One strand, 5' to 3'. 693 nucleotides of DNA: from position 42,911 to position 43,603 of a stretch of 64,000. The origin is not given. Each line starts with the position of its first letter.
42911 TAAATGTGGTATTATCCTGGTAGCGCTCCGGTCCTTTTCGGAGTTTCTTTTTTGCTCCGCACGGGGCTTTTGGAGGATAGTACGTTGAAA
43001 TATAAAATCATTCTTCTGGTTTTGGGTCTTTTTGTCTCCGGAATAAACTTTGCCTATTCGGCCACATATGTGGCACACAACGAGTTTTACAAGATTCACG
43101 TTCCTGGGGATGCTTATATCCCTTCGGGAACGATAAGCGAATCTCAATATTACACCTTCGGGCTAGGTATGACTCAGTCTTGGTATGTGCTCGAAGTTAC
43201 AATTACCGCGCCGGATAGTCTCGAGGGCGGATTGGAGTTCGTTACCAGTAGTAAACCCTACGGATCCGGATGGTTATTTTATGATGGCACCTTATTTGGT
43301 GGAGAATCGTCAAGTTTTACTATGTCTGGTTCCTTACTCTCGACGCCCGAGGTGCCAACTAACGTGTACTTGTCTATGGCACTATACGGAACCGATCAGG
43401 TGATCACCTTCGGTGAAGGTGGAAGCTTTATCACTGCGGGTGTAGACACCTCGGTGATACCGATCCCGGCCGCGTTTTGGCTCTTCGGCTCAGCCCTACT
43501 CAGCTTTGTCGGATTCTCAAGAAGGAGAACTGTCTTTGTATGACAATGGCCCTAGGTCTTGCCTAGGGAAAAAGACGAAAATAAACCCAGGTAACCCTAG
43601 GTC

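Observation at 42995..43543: PEP-CTERM-like sorting signal in a genome that also encodes an LPXTG-type sortase system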

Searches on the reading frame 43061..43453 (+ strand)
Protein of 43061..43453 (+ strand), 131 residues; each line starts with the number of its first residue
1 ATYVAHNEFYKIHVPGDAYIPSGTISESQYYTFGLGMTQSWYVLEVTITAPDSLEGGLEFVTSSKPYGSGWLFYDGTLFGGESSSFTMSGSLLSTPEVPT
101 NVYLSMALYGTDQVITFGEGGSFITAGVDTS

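Call 37: search_protein_representatives(protein=window:43061-43453:+)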
Query: 131 residues. Proteins with E-value up to 0.001 (for the whole library): 11; up to 1e-10: 1; up to 1e-30: 1. The best 11 are listed.
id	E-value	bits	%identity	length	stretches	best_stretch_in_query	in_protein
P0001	1.6e-79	280.5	100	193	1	1-131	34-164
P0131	3.9e-09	52.8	32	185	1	9-118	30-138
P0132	5.8e-09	52.2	32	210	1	7-113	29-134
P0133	9.0e-09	51.6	35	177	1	7-121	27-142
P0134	1.6e-05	41.1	31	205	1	11-117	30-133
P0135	2.4e-05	40.5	32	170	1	6-107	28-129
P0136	2.8e-05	40.3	34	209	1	11-96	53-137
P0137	5.0e-05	39.5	35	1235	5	80-120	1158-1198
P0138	5.1e-05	39.5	27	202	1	9-119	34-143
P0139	1.1e-04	38.4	28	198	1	6-119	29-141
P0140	4.0e-04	36.5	53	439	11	50-66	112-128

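Call 42: find_homologous_proteins(query=A3, max_evalue=0.01)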
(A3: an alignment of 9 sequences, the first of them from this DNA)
Query A3 (9 sequences) (119 aa, profile of the alignment): 11 proteins with E <= 0.01 among 636 candidates.
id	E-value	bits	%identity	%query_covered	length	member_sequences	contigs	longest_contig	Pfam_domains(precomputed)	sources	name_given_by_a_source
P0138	1.3e-45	172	28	86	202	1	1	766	-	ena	-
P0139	2.1e-43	165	29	94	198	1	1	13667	-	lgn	-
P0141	8.9e-42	160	28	86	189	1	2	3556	-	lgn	-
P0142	3.4e-40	155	30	86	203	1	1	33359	-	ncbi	-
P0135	8.1e-40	153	34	89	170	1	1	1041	-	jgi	jgi:hypothetical protein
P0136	4.6e-39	151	36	65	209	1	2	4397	-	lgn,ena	-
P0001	7.7e-38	147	100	100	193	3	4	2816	-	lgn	-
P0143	5.0e-34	135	31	78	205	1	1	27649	-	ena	-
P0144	5.2e-34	135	33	69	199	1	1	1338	-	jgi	jgi:hypothetical protein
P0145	2.2e-29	120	28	90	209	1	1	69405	-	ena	-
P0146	4.7e-26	109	30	91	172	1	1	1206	-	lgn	-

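Call 43: find_encoding_contigs(protein=P0142, flank=10000, max_places=3)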
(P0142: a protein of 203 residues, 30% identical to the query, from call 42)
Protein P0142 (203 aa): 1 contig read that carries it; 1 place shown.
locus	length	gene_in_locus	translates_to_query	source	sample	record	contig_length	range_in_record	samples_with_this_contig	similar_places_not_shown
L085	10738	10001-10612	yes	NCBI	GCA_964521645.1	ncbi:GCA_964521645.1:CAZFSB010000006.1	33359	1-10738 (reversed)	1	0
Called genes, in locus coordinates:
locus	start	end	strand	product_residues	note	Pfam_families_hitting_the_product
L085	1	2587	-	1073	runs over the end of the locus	PF02811:PHP, PF07733:DNA_pol3_alpha, PF17657:DNA_pol3_finger, PF14579:HHH_6, PF01336:tRNA_anti-codon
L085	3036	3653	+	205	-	PF01351:RNase_HII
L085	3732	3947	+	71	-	-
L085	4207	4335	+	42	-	-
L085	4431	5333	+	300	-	PF01029:NusB, PF00293:NUDIX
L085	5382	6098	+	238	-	PF22935:RM44_endonuclase, PF14622:Ribonucleas_3_3, PF00636:Ribonuclease_3, PF00035:dsrm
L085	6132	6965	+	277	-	PF07963:N_methyl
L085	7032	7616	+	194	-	PF07963:N_methyl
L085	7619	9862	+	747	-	PF00005:ABC_tran (faint), PF02463:SMC_N, PF13175:AAA_15, PF13476:AAA_23, PF13304:AAA_21 (weak)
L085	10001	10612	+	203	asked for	-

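Call 44: find_encoding_contigs(protein=P0145, flank=10000, max_places=3)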
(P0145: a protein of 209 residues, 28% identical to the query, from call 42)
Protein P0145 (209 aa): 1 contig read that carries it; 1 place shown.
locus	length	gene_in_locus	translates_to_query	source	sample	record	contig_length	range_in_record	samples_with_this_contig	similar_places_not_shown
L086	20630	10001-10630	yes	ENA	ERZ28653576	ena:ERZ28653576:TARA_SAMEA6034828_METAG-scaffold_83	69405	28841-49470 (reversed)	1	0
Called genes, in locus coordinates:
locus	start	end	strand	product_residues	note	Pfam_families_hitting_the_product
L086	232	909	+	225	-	-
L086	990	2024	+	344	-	PF09423:PhoD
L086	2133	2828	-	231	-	PF00106:adh_short (weak), PF05368:NmrA, PF01073:3Beta_HSD, PF01370:Epimerase, PF13460:NAD_binding_10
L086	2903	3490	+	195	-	PF00440:TetR_N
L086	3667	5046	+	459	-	PF03315:SDH_beta, PF03313:SDH_alpha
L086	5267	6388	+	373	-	PF13356:Arm-DNA-bind_3, PF00589:Phage_integrase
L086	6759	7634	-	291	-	PF18722:MazG_C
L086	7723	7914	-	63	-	-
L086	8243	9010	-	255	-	-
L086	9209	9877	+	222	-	PF00589:Phage_integrase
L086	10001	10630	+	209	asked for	-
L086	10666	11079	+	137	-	-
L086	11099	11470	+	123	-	-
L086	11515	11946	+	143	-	-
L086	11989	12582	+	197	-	PF00595:PDZ (weak), PF13180:PDZ_2 (weak), PF17820:PDZ_6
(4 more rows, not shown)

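Call 46: find_encoding_contigs(protein=P0143, flank=10000, max_places=3)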
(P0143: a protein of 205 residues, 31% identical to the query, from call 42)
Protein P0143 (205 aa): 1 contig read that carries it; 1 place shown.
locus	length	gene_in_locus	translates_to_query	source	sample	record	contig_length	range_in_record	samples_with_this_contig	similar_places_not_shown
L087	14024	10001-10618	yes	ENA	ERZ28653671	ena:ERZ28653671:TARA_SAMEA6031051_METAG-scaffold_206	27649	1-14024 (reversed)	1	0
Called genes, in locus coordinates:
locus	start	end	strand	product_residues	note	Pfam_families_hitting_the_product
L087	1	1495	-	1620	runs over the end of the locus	PF21075:GDH_ACT1, PF21073:GDH_HM1, PF21076:GDH_ACT2, PF21079:GDH_HM2, PF21077:GDH_ACT3, PF21078:GDH_HM3, PF05088:Bac_GDH_CD, PF21074:GDH_C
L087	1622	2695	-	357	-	PF00990:GGDEF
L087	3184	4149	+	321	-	PF04055:Radical_SAM, PF12345:DUF3641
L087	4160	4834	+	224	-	PF00535:Glycos_transf_2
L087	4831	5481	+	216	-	PF09837:DUF2064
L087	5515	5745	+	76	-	-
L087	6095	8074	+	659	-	-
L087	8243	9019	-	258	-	-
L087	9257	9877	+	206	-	PF00589:Phage_integrase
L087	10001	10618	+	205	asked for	-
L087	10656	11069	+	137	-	-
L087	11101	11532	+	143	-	-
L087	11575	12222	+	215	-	PF00595:PDZ (weak), PF13180:PDZ_2 (weak), PF17820:PDZ_6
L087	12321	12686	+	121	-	-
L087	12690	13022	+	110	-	-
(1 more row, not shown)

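Call 47: find_encoding_contigs(protein=P0139, flank=10000, max_places=3)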
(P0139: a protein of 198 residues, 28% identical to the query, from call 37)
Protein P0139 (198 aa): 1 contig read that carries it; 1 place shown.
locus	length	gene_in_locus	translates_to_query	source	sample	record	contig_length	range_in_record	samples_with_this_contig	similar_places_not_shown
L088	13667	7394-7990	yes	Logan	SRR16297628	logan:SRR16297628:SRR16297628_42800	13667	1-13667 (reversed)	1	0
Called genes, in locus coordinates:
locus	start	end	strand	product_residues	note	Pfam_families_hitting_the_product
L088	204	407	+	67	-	-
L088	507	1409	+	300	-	PF01029:NusB, PF00293:NUDIX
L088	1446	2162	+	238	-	PF22935:RM44_endonuclase, PF14622:Ribonucleas_3_3, PF00636:Ribonuclease_3, PF00035:dsrm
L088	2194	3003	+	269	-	PF07963:N_methyl (weak)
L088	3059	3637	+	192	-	PF07963:N_methyl (weak)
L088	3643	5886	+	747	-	PF00005:ABC_tran (faint), PF02463:SMC_N, PF13175:AAA_15, PF13476:AAA_23, PF13304:AAA_21 (weak)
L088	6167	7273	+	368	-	PF01464:SLT (weak)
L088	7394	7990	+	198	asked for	-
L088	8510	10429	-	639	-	PF08206:OB_RNB, PF17876:CSD2, PF17849:OB_Dis3 (weak), PF00773:RNB, PF00575:S1, PF18614:RNase_II_C_S1 (faint)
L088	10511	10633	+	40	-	-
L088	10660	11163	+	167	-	PF00886:Ribosomal_S16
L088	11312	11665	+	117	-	PF13083:KH_KhpA-B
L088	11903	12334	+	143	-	PF00293:NUDIX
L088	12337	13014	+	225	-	PF01746:tRNA_m1G_MT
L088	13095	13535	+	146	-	PF09685:MamF_MmsF (weak)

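Call 60: find_encoding_contigs(protein=P0141, flank=5000, max_places=3)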
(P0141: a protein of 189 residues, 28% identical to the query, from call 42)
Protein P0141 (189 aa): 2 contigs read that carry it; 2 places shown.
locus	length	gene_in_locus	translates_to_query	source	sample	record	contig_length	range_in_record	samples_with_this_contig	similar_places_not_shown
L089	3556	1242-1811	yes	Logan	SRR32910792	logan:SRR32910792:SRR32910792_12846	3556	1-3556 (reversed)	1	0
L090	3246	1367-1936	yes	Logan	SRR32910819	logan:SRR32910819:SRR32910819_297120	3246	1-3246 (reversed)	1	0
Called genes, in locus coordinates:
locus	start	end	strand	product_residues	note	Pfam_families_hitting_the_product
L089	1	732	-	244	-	?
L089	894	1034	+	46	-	-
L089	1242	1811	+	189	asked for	-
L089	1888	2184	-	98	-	PF05016:ParE_toxin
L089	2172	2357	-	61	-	-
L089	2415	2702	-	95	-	PF21716:dnstrm_HI1420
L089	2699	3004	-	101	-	PF05973:Gp49 (weak)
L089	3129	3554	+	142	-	?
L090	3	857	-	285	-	?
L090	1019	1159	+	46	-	-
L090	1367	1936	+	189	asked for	-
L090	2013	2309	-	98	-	PF05016:ParE_toxin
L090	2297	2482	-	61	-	-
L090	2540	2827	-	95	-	PF21716:dnstrm_HI1420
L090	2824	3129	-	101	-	PF05973:Gp49 (weak)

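Call 61: find_encoding_contigs(protein=P0136, flank=5000, max_places=3)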
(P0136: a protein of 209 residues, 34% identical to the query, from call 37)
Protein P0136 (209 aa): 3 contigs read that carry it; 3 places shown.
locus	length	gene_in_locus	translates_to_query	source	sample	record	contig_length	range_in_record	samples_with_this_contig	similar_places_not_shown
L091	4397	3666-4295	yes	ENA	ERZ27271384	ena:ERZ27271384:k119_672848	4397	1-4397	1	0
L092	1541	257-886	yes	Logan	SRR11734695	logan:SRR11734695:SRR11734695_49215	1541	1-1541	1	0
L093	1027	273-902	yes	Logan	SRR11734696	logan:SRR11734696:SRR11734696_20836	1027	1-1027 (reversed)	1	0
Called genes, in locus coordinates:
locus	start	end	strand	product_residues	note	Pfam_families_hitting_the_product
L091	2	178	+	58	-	?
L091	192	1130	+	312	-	PF05982:Sbt_1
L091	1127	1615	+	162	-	PF00731:AIRC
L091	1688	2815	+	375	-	PF22660:RS_preATP-grasp-like, PF02222:ATP-grasp, PF17769:PurK_C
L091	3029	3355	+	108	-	PF05534:HicB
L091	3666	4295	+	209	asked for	-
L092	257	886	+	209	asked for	-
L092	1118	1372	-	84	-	PF05016:ParE_toxin (weak), PF06769:YoeB_toxin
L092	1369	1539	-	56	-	?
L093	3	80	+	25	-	?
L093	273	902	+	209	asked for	-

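Call 65: predict_structure(alignment_id=A3)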
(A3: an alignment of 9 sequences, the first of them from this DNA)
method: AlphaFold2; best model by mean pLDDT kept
length: 119 residues; sequences in the alignment: 9
mean_pLDDT: 94.9   pTM: 0.86
mean pLDDT of the five models: 94.9, 94.7, 94.5, 93.4, 93.1
residues with pLDDT >= 90: 114; 70-90: 5; 50-70: 0; < 50: 0
segments of 3 or more residues with pLDDT < 50: none
pLDDT, mean of each block of 10 residues (from residue 1): 96 93 93 96 94 96 96 96 96 95 97 91
secondary structure, 60 per line:
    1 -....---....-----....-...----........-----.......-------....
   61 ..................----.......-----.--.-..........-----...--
elements in order: E2-5 E9-12 E18-21 E23-25 E30-37 E43-49 E57-65 E69-78 E83-89 E100-109 E115-117

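Call 67: fold_search(model_id=the predicted structure, library=pdb)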
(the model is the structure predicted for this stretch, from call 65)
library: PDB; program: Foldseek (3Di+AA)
matches with E <= 10: 965; with E <= 0.001: 0
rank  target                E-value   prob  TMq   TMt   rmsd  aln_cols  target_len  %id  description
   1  1spp_B                8.8e-03  0.99  0.48  0.50   6.6       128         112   13  THE CRYSTAL STRUCTURES OF TWO MEMBERS OF THE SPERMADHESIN FAMILY REVEAL THE FOLDING OF THE CUB DOMAIN (released 1998-06-24)
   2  6fzw_D                8.8e-03  0.99  0.49  0.35   7.1       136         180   12  Crystal structure of the metalloproteinase enhancer PCPE-1 bound to the procollagen C propeptide trimer (long) (released 2018-07-11)
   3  3x29_B                3.2e-02  1.00  0.51  0.52   4.2       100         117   12  CRYSTAL STRUCTURE of MOUSE CLAUDIN-19 IN COMPLEX with C-TERMINAL FRAGMENT OF CLOSTRIDIUM PERFRINGENS ENTEROTOXIN (released 2015-01-21)
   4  1nqd_B                3.2e-02  0.99  0.52  0.54   4.3       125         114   10  CRYSTAL STRUCTURE OF CLOSTRIDIUM HISTOLYTICUM COLG COLLAGENASE COLLAGEN-BINDING DOMAIN 3B AT 1.65 ANGSTROM RESOLUTION  (released 2003-04-15)
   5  9k3n_AA               3.2e-02  0.41  0.28  0.23   8.3       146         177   12  The structure of Salmonella phage PJNS002 (released 2025-08-13)
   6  2o8o_A                3.8e-02  0.97  0.46  0.48   5.5       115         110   12  Crystal structure of Clostridium histolyticum colg collagenase collagen-binding domain 3B at 1.35 Angstrom resolution  (released 2007-12-11)
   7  7vrp_A                3.8e-02  0.28  0.27  0.11  14.7       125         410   15  Structure of infectious bursal disease virus Gx strain (released 2022-03-30)
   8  8xmz_A                4.0e-02  0.99  0.49  0.44   4.4        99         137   18  Crystal structure of a novel porphyran-binding carbohydrate binding module (released 2024-01-17)
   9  1nqj_B                4.0e-02  0.98  0.49  0.51   5.6       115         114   14  CRYSTAL STRUCTURE OF CLOSTRIDIUM HISTOLYTICUM COLG COLLAGENASE COLLAGEN-BINDING DOMAIN 3B AT 1.0 ANGSTROM RESOLUTION I (released 2003-04-15)
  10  1nqd_A                4.2e-02  0.91  0.45  0.47   6.2       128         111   11  CRYSTAL STRUCTURE OF CLOSTRIDIUM HISTOLYTICUM COLG COLLAGENASE COLLAGEN-BINDING DOMAIN 3B AT 1.65 ANGSTROM RESOLUTION  (released 2003-04-15)
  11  1uxx_X                4.2e-02  0.91  0.41  0.40   7.8       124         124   13  CBM6ct from Clostridium thermocellum in complex with xylopentaose (released 2004-03-11)
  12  1spp_A                4.2e-02  0.87  0.44  0.47  12.8       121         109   11  THE CRYSTAL STRUCTURES OF TWO MEMBERS OF THE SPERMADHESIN FAMILY REVEAL THE FOLDING OF THE CUB DOMAIN (released 1998-06-24)
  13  9i0y_a                4.5e-02  0.23  0.23  0.24  17.5       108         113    9  Recombinant Ena2A fibers (released 2025-03-12)
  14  9i0y_0                4.5e-02  0.23  0.23  0.24  17.5       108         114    9  Recombinant Ena2A fibers (released 2025-03-12)
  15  7vrn_A                4.5e-02  0.16  0.20  0.09  15.2       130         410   12  Structure of infectious bursal disease virus Gt strain (released 2022-03-30)
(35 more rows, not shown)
